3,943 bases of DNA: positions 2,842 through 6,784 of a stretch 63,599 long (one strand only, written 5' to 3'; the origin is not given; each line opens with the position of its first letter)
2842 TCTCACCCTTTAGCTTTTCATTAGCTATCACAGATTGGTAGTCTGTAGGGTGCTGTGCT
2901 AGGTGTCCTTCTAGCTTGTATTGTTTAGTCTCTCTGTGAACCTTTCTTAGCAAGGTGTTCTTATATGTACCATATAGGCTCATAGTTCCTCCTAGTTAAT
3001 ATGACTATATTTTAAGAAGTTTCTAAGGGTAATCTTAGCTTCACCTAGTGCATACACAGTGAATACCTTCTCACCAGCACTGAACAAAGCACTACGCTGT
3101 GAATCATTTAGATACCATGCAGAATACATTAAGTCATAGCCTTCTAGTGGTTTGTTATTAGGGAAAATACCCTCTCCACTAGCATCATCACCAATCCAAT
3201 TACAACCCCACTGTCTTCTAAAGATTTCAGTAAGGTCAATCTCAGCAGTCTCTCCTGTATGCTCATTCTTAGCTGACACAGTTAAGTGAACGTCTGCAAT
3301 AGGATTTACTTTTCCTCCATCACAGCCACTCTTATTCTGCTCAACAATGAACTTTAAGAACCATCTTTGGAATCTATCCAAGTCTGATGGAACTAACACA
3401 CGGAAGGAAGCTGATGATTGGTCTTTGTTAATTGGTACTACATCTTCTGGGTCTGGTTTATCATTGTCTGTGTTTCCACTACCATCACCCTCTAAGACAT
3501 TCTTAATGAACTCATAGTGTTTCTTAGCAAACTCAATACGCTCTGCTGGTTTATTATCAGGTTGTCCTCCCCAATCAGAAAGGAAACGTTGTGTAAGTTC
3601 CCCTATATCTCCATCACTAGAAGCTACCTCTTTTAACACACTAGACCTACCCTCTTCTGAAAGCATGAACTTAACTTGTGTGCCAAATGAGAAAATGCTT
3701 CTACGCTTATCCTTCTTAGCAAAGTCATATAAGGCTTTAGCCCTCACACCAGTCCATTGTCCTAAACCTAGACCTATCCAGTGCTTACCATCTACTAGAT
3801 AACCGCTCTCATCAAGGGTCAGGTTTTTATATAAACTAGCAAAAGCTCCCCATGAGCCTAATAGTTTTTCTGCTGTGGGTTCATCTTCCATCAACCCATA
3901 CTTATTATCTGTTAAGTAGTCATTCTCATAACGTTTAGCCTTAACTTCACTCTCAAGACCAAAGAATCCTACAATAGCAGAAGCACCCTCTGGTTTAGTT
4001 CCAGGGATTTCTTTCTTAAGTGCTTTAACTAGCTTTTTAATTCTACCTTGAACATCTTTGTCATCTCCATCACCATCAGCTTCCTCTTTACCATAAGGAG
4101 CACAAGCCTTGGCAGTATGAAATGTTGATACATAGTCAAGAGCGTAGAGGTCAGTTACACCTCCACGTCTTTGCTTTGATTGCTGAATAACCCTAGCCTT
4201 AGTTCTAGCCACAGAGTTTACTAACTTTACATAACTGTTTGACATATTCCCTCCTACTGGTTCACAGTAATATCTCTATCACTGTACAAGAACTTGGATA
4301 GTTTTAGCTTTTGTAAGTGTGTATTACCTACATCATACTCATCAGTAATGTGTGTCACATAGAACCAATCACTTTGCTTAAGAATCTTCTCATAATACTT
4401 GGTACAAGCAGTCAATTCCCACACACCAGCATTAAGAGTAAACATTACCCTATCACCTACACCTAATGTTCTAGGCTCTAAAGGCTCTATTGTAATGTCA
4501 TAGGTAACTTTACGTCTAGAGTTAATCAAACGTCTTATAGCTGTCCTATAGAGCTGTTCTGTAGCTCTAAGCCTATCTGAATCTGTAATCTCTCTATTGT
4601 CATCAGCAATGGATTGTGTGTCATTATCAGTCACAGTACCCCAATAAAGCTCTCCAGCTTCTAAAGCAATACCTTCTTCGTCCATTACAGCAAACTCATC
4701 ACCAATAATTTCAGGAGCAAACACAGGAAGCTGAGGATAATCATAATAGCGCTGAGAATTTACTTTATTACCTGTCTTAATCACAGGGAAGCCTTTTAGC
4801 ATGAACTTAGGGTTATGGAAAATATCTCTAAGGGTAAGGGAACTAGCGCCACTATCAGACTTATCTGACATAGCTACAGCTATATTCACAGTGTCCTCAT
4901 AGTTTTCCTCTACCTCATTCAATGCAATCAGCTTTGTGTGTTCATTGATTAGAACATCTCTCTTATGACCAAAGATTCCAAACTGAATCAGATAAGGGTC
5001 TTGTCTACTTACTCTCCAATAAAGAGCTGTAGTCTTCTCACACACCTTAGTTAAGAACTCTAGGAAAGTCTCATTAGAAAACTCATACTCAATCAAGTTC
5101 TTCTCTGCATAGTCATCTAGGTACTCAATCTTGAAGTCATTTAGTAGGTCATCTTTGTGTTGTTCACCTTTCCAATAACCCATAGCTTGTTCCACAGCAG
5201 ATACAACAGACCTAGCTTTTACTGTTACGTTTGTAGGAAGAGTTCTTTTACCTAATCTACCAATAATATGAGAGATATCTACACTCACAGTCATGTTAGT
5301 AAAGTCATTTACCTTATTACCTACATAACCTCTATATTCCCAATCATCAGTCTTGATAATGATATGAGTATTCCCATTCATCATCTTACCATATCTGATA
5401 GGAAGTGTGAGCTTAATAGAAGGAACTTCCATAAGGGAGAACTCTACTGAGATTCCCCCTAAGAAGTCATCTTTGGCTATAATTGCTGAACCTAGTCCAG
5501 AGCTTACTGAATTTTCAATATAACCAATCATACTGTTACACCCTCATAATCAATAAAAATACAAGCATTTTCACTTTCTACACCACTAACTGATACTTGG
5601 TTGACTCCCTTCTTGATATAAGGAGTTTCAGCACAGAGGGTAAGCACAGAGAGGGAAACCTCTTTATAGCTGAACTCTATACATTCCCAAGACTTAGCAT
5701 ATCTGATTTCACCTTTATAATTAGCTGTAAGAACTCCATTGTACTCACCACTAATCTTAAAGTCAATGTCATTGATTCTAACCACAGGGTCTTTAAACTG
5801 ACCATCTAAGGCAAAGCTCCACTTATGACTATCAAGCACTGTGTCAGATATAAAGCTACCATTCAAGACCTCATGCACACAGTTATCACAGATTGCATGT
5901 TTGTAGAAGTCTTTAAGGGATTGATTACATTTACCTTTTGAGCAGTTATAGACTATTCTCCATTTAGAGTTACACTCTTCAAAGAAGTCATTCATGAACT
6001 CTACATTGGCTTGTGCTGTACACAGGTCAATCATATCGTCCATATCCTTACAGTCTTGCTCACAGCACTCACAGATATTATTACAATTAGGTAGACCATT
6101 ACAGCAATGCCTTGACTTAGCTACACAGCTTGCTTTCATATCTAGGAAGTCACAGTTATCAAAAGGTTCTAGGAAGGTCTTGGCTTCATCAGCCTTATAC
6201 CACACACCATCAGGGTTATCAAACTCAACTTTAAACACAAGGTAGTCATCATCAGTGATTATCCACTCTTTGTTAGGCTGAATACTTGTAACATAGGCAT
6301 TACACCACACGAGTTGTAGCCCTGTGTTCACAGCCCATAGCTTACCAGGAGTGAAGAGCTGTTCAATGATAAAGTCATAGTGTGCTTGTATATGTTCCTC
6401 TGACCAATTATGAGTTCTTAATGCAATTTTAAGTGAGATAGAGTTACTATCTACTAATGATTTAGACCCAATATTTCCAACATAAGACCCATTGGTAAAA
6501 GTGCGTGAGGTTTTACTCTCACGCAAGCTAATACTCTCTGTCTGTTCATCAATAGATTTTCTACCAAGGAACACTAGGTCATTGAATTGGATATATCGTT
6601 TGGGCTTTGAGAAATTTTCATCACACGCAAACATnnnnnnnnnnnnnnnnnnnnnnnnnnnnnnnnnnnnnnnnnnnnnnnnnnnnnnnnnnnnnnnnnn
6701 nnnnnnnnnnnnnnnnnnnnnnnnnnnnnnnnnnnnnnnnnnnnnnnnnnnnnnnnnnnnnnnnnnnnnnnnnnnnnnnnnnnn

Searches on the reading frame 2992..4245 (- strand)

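Call 25: search_protein_families(library=phrogs, proteins=[window:2992-4245:-], max_evalue=0.001)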
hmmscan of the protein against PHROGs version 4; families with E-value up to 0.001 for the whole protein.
window:2992-4245:- (417 aa): 2 families
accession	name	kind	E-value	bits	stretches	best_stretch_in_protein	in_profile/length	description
phrog_30532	-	tail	5.5e-44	151.7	1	52-249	321-515/520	tail protein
phrog_34217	-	unknown function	1.4e-07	32.3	1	323-417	139-230/230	-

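Call 38: search_protein_families(library=pfam, proteins=[window:2992-4245:-], max_evalue=0.01)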
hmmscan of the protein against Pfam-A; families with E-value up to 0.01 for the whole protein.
window:2992-4245:- (417 aa): 1 family
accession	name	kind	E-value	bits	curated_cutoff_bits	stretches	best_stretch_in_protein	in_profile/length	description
PF18013.6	Phage_lysozyme2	-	3.1e-16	60.3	28.2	1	69-246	3-139/140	Phage tail lysozyme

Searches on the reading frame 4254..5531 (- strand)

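Call 25: search_protein_families(library=phrogs, proteins=[window:4254-5531:-], max_evalue=0.001)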
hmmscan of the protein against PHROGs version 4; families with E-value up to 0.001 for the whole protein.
window:4254-5531:- (425 aa): 2 families
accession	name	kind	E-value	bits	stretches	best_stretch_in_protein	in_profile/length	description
phrog_35693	-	unknown function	3e-52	178.5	1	21-419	463-853/858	-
phrog_21524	-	tail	3.8e-48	165.5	1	77-396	74-383/410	tail protein with lysin activity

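Call 38: search_protein_families(library=pfam, proteins=[window:4254-5531:-], max_evalue=0.01)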
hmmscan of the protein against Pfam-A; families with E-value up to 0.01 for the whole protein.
window:4254-5531:- (425 aa): 0 families

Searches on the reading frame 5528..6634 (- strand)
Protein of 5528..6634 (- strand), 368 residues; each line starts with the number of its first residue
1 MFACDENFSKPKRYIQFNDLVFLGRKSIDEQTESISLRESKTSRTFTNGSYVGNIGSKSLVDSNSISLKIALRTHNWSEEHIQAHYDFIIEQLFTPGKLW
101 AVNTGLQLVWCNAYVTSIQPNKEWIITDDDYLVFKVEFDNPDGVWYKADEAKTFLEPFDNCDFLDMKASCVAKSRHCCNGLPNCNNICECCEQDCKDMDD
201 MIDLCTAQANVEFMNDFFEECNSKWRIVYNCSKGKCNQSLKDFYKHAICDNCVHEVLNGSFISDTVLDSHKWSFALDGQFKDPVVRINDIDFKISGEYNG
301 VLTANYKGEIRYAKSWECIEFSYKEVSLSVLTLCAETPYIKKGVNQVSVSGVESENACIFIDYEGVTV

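Call 25: search_protein_families(library=phrogs, proteins=[window:5528-6634:-], max_evalue=0.001)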
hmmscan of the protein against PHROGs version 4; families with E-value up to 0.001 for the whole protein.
window:5528-6634:- (368 aa): 1 family
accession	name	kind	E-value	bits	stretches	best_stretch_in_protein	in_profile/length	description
phrog_16596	-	unknown function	2e-48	166.6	1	10-364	31-372/376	-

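Call 38: search_protein_families(library=pfam, proteins=[window:5528-6634:-], max_evalue=0.01)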
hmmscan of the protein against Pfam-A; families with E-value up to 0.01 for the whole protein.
window:5528-6634:- (368 aa): 0 families

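Call 86: search_dna_similar(query=window:5528-6634:-, collection=phages, mode=protein, max_evalue=0.001, max_rows=25)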
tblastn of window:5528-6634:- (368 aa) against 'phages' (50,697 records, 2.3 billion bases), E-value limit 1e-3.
Records with a match: 15; places in all: 15; records where one place covers at least 80% of the query: 15.
Best place of each record, by identity: <60% 15.
By first word of the organism name: Lactococcus 15.
By host as written in the record: Lactococcus lactis 11; Lactococcus lactis subsp. cremoris 2; Lactococcus lactis subsp. cremoris strain C10 1; Lactococcus lactis C10 1.
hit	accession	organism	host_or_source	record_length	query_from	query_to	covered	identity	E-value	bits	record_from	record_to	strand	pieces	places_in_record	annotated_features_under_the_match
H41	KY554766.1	Lactococcus phage AM6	Lactococcus lactis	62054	10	352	93%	27.7%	4e-30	127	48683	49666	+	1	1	distal tail protein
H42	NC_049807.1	Lactococcus phage AM6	Lactococcus lactis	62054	10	352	93%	27.7%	4e-30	127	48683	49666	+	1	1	distal tail protein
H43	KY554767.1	Lactococcus phage AM7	Lactococcus lactis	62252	10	352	93%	27.7%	4e-30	127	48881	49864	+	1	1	distal tail protein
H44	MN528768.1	Lactococcus phage P596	Lactococcus lactis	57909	10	352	93%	27.3%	2e-30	128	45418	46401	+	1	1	hypothetical protein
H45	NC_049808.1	Lactococcus phage P596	Lactococcus lactis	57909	10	352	93%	27.3%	2e-30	128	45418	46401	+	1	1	hypothetical protein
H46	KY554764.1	Lactococcus phage LW33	Lactococcus lactis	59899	10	352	93%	27.0%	2e-29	125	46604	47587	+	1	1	hypothetical protein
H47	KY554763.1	Lactococcus phage LW32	Lactococcus lactis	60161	10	352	93%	27.0%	2e-29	125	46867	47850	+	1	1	hypothetical protein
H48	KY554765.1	Lactococcus phage LW4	Lactococcus lactis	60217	10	352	93%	27.0%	2e-29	125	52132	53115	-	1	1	hypothetical protein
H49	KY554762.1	Lactococcus phage LW31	Lactococcus lactis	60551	10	352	93%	27.0%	2e-29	125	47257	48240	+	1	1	hypothetical protein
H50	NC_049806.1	Lactococcus phage LW31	Lactococcus lactis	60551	10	352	93%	27.0%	2e-29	125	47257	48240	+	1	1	hypothetical protein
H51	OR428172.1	Lactococcus phage PMBT68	Lactococcus lactis subsp. cremoris ...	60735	10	352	93%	26.7%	1e-29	126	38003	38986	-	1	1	hypothetical protein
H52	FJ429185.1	Lactococcus phage P087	Lactococcus lactis C10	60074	10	352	93%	26.7%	1e-29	125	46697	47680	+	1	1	hypothetical protein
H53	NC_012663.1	Lactococcus phage P087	Lactococcus lactis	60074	10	352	93%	26.7%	1e-29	125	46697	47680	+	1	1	hypothetical protein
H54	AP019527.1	Lactococcus phage phiQ1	Lactococcus lactis subsp. cremoris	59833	10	354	94%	26.4%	3e-29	124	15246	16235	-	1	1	putative uncharacterized protein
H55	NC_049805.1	Lactococcus phage phiQ1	Lactococcus lactis subsp. cremoris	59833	10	354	94%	26.4%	3e-29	124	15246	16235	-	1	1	hypothetical protein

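Call 87: get_annotated_region(hit=H42, flank=11000)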
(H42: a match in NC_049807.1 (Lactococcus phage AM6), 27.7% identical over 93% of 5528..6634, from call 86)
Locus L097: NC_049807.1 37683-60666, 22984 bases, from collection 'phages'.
description: Lactococcus phage AM6, complete genome.
organism: Lactococcus phage AM6 (NCBI taxid 1965474)
taxonomy: Viruses; Duplodnaviria; Heunggongvirae; Uroviricota; Caudoviricetes; Teubervirus; Teubervirus AM6
host: Lactococcus lactis; source: cheese whey; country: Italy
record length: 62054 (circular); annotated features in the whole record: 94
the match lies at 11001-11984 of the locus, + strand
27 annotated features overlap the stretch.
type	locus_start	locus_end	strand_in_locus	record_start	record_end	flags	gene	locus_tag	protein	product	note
CDS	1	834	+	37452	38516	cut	-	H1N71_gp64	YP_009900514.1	Clp protease-like protein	prophage Clp protease-like protein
CDS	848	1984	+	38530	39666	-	-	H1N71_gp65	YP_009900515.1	virion structural protein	-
CDS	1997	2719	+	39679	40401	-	-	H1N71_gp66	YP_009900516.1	head-tail adaptor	-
CDS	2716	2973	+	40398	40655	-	-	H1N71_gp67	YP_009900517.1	hypothetical protein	-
CDS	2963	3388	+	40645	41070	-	-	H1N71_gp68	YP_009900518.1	hypothetical protein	-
CDS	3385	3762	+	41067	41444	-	-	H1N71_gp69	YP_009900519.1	hypothetical protein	-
CDS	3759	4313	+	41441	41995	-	-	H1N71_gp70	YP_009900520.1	hypothetical protein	-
CDS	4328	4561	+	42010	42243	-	-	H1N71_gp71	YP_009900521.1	hypothetical protein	-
CDS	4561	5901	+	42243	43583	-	-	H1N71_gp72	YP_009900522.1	virion structural protein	-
CDS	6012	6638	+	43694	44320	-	-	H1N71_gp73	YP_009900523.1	hypothetical protein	-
CDS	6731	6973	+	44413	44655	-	-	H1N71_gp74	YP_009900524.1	hypothetical protein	-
CDS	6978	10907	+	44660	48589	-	-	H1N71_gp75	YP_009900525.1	tail length tape measure protein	-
CDS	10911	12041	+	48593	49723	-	-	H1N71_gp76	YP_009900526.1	distal tail protein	-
CDS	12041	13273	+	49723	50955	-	-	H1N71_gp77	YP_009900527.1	tail protein with lysin activity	-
CDS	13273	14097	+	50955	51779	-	-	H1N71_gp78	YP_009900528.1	virion structural protein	-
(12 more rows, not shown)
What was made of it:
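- In P087-group phages the genes after the lysis cassette are annotated as virion structural proteins (call 87).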
